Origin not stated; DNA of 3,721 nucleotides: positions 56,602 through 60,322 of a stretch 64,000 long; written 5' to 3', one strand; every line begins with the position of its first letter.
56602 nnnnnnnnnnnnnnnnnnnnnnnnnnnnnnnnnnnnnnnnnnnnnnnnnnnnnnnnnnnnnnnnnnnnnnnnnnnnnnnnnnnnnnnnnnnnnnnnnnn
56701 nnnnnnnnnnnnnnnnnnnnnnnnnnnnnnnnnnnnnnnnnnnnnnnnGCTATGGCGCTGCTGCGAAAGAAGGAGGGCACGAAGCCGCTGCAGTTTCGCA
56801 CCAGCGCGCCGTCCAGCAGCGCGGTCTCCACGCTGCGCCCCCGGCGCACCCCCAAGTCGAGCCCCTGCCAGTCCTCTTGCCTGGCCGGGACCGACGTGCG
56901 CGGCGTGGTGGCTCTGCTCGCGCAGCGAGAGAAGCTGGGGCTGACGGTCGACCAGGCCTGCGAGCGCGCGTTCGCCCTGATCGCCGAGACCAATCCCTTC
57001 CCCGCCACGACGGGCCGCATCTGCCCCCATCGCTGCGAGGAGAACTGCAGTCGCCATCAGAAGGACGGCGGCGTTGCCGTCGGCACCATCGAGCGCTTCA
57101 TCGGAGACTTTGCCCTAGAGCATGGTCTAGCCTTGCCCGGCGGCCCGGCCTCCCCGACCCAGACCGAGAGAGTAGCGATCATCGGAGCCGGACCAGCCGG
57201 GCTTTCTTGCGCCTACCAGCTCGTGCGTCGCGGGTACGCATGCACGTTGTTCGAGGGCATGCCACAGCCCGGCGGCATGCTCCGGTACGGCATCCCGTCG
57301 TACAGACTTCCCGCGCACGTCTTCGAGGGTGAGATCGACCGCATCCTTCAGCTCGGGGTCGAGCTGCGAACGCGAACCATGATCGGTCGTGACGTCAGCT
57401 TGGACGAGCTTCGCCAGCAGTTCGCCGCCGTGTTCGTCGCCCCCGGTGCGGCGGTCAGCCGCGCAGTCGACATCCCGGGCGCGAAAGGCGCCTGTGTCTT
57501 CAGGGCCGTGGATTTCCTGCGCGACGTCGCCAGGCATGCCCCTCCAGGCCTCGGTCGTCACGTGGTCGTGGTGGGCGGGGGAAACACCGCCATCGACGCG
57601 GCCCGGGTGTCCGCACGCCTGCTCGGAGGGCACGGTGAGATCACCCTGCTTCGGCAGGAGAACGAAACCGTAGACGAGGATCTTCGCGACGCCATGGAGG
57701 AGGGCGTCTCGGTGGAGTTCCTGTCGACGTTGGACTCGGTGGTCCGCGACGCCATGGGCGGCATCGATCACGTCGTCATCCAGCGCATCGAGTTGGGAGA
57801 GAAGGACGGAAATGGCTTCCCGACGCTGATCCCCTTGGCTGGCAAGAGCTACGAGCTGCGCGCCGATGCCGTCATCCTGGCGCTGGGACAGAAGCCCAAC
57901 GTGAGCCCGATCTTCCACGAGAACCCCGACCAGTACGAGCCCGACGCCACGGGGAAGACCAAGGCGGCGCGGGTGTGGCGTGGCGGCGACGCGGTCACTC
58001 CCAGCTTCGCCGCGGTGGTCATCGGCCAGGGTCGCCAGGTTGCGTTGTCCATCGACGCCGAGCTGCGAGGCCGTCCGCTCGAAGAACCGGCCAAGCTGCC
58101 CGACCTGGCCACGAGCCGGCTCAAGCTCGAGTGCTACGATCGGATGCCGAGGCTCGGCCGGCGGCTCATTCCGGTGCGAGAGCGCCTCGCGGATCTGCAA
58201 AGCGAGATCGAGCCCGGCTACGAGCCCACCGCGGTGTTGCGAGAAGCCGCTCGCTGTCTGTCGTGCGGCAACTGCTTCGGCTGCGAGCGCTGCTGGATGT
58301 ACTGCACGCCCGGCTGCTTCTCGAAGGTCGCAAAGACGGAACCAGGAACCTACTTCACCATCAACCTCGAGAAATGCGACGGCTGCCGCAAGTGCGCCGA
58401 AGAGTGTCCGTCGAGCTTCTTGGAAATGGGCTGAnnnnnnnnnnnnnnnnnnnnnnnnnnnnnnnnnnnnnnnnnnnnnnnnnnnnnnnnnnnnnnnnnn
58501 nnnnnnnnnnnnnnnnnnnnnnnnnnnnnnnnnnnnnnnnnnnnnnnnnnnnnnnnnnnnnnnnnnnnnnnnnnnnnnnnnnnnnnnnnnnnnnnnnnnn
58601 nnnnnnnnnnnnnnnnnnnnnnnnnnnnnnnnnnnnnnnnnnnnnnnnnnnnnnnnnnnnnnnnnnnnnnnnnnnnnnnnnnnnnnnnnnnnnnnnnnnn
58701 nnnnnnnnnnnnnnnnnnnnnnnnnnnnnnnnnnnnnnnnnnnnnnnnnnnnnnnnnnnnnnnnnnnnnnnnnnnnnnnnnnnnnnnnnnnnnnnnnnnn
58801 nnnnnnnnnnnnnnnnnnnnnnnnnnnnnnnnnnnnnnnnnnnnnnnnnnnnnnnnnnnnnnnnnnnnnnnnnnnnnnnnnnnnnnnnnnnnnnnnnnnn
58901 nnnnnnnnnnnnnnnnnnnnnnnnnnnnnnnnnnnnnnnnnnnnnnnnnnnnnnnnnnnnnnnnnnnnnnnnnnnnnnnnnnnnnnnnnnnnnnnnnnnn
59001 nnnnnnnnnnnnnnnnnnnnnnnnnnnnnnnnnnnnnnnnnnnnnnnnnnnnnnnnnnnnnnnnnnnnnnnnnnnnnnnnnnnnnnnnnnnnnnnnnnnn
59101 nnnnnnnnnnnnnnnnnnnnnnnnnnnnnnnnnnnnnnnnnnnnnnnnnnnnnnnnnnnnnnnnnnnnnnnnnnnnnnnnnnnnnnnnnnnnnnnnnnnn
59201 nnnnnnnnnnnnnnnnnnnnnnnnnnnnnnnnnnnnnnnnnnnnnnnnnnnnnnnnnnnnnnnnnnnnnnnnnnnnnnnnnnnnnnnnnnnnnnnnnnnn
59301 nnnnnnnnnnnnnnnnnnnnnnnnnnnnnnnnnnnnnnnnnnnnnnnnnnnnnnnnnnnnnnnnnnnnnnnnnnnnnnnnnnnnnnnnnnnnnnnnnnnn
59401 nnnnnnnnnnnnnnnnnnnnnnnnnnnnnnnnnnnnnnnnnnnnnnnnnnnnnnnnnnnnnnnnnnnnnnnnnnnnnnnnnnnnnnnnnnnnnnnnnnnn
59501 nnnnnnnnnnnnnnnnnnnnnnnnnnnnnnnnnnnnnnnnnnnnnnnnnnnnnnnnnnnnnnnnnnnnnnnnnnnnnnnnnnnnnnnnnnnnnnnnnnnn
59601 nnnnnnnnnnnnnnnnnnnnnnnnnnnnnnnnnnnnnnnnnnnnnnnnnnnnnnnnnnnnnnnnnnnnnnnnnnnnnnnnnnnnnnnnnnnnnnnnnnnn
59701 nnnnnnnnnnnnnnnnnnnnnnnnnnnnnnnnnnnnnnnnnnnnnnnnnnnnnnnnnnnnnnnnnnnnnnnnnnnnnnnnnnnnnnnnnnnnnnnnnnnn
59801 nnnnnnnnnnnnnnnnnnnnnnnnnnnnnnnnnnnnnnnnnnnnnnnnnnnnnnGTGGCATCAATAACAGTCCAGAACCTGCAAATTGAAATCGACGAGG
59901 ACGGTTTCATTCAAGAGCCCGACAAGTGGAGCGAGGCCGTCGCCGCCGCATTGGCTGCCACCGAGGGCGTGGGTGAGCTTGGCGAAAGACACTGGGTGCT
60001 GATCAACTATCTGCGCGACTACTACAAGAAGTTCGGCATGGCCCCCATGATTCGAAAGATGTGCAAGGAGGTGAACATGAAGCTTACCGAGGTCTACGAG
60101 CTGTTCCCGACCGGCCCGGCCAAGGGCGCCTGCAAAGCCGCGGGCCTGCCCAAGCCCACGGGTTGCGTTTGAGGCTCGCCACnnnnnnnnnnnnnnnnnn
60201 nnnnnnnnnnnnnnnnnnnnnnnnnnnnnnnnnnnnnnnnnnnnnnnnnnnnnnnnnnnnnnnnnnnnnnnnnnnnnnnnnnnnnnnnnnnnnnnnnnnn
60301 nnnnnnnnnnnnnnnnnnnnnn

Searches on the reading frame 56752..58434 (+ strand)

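Call 9: search_protein_families(library=ncbifam, proteins=[window:56752-58434:+], max_evalue=0.0001)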
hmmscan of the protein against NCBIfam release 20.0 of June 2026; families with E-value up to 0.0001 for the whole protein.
window:56752-58434:+ (560 aa): 38 families (the best 25 are shown)
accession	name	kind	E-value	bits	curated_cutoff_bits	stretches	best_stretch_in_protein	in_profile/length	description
NF009410.0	PRK12771.1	subfamily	1.3e-142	476.3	516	1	17-560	28-563/566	NAD(P)-binding protein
NF009454.0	PRK12814.1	equivalog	1.7e-89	300.9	916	1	37-517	102-583/657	putative NADPH-dependent glutamate synthase small subunit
TIGR01316.1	gltA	equivalog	5e-82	276.1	471.75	1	69-436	59-447/449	NADPH-dependent glutamate synthase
NF009414.0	PRK12778.1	equivalog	2.3e-78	264.2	1103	1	71-439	362-750/752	bifunctional dihydroorotate dehydrogenase B NAD binding subunit/NADPH-dependent glutamate synthase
NF010590.0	PRK13984.1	equivalog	8.8e-63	212.4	946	1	67-439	217-607/611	putative oxidoreductase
TIGR03315.1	Se_ygfK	equivalog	2.5e-61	207.3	835.3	1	37-553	445-934/1012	putative selenate reductase subunit YgfK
TIGR01318.1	gltD_gamma_fam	subfamily_domain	2.3e-60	204.5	482.95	1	63-433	65-460/467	glutamate synthase, small subunit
NF009413.0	PRK12775.1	equivalog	1.8e-57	194.9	1895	1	68-439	361-755/1006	putative trifunctional 2-polyprenylphenol hydroxylase/glutamate synthase subunit beta/ferritin domain-containing protein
NF009408.0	PRK12769.1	equivalog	6.1e-56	189.8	1003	1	70-434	258-647/659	formate-dependent uric acid utilization protein AegA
NF009415.0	PRK12779.1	equivalog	3.3e-48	164.3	1519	1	62-415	224-602/944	putative bifunctional glutamate synthase subunit beta/2-polyprenylphenol hydroxylase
TIGR01317.1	GOGAT_sm_gam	subfamily_domain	1.8e-47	162.3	447.7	1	71-289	77-304/485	glutamate synthase small subunit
NF009451.0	PRK12809.1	equivalog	6.2e-46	156.9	1154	1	73-430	244-626/639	formate-dependent uric acid utilization protein YgfT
NF009409.0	PRK12770.1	subfamily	1.4e-43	149.4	343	1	134-439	14-351/360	putative glutamate synthase subunit beta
NF045663.1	diclust_near_Sec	equivalog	1.1e-38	132.8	530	2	36-234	17-200/759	pyridine nucleotide-disulfide oxidoreductase/dicluster-binding protein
TIGR03997.1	mycofact_OYE_2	equivalog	4.4e-15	55.1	793.15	1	134-259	375-498/645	mycofactocin system FadH/OYE family oxidoreductase 2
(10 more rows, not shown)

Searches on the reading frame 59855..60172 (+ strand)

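Call 9: search_protein_families(library=ncbifam, proteins=[window:59855-60172:+], max_evalue=0.0001)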
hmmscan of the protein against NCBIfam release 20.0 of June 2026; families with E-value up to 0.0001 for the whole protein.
window:59855-60172:+ (105 aa): 2 families
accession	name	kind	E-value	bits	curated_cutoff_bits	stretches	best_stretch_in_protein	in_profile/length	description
TIGR03342.1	dsrC_tusE_dsvC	subfamily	5.9e-34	116.7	53.5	1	5-105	2-108/108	TusE/DsrC/DsvC family sulfur relay protein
NF008562.0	PRK11508.1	equivalog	2e-22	79.4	191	1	8-105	6-109/109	sulfurtransferase TusE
